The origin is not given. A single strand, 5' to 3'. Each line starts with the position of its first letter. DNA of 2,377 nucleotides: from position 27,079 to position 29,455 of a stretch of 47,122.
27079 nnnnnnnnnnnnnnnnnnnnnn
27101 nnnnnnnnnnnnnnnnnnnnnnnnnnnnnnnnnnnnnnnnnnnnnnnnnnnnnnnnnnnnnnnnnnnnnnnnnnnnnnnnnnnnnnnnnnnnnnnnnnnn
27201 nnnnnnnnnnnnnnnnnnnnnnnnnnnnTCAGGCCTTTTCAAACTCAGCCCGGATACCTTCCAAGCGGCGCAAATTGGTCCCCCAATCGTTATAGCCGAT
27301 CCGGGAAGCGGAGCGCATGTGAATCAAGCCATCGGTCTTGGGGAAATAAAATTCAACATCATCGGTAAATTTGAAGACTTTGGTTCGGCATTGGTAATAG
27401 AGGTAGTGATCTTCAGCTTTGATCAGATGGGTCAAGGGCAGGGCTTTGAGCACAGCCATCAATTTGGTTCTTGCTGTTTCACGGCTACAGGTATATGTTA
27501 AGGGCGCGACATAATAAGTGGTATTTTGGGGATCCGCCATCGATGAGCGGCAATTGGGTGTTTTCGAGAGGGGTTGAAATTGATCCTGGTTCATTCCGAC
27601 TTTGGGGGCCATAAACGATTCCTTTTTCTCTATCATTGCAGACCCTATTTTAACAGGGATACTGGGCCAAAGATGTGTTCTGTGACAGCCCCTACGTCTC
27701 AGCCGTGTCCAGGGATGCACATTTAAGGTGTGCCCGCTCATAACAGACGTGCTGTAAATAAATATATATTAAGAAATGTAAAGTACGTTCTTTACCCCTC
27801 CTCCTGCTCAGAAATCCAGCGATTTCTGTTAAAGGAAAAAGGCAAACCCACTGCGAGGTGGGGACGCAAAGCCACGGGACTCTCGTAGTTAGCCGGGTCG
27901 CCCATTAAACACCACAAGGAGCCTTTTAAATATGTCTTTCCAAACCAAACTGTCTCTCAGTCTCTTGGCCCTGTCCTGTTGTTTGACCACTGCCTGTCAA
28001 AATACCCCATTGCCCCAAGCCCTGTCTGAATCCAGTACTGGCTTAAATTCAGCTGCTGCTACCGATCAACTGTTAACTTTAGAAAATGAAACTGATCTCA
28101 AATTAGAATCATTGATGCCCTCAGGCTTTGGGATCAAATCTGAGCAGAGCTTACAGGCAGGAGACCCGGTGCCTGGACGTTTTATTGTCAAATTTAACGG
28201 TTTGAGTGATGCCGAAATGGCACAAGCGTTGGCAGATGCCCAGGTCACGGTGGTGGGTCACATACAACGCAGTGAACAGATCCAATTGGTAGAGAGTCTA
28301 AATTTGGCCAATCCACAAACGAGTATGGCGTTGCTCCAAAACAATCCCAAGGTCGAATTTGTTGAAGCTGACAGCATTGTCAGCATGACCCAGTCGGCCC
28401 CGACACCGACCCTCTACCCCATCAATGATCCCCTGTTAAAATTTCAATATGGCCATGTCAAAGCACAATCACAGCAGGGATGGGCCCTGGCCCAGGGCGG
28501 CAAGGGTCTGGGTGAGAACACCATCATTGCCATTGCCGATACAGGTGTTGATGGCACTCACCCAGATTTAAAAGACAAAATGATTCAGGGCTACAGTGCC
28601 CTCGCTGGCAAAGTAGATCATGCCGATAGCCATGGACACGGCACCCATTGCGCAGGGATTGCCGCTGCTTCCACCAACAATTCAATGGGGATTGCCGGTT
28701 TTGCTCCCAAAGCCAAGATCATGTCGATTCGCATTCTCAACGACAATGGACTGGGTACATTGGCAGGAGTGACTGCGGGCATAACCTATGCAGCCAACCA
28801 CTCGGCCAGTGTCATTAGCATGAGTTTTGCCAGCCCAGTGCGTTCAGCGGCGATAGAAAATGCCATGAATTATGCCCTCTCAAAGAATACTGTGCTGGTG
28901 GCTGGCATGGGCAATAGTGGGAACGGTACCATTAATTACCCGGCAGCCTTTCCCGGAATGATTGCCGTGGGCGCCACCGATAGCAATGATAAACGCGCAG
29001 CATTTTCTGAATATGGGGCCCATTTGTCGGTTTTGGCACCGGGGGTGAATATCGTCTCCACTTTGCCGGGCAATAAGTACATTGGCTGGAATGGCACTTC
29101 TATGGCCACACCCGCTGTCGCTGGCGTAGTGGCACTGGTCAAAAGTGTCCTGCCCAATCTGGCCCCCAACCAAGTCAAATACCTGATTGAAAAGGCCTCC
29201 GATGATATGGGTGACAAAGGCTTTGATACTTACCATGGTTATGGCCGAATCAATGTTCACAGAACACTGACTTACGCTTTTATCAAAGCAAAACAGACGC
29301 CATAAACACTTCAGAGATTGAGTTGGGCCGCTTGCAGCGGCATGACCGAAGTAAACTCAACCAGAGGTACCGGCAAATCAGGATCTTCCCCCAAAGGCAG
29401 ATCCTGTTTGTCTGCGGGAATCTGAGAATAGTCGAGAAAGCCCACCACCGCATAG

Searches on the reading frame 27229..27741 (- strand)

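Call 48: search_protein_families(library=pfam, proteins=[window:27229-27741:-], max_evalue=0.001)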
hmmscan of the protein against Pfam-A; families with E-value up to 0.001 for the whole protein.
window:27229-27741:- (170 aa): 1 family
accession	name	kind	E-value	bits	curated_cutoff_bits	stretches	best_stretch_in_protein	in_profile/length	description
PF07386.16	DUF1499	-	6.9e-31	107.5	22.6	1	56-167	3-114/114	Protein of unknown function (DUF1499)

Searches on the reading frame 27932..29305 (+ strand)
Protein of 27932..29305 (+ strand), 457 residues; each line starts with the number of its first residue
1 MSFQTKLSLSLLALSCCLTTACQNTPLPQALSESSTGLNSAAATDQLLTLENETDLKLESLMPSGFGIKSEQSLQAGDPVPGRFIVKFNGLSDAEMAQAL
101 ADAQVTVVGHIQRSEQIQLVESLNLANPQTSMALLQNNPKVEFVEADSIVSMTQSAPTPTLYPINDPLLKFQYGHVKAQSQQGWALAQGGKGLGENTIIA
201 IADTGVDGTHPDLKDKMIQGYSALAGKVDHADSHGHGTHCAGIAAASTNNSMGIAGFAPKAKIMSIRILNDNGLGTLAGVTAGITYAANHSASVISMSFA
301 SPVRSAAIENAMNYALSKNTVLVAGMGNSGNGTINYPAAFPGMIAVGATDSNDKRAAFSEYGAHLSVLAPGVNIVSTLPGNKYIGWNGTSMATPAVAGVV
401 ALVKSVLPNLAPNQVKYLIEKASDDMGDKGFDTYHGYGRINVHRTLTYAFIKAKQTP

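Call 48: search_protein_families(library=pfam, proteins=[window:27932-29305:+], max_evalue=0.001)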
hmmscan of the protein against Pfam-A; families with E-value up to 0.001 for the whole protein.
window:27932-29305:+ (457 aa): 2 families
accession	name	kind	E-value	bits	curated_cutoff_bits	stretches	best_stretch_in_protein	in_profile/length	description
PF00082.27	Peptidase_S8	-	3.4e-58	197.7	21.8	1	194-438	1-288/288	Subtilase family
PF22148.1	Fervidolysin_NPro-like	-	2.7e-07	31.3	21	1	72-146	8-80/81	Fervidolysin N-terminal prodomain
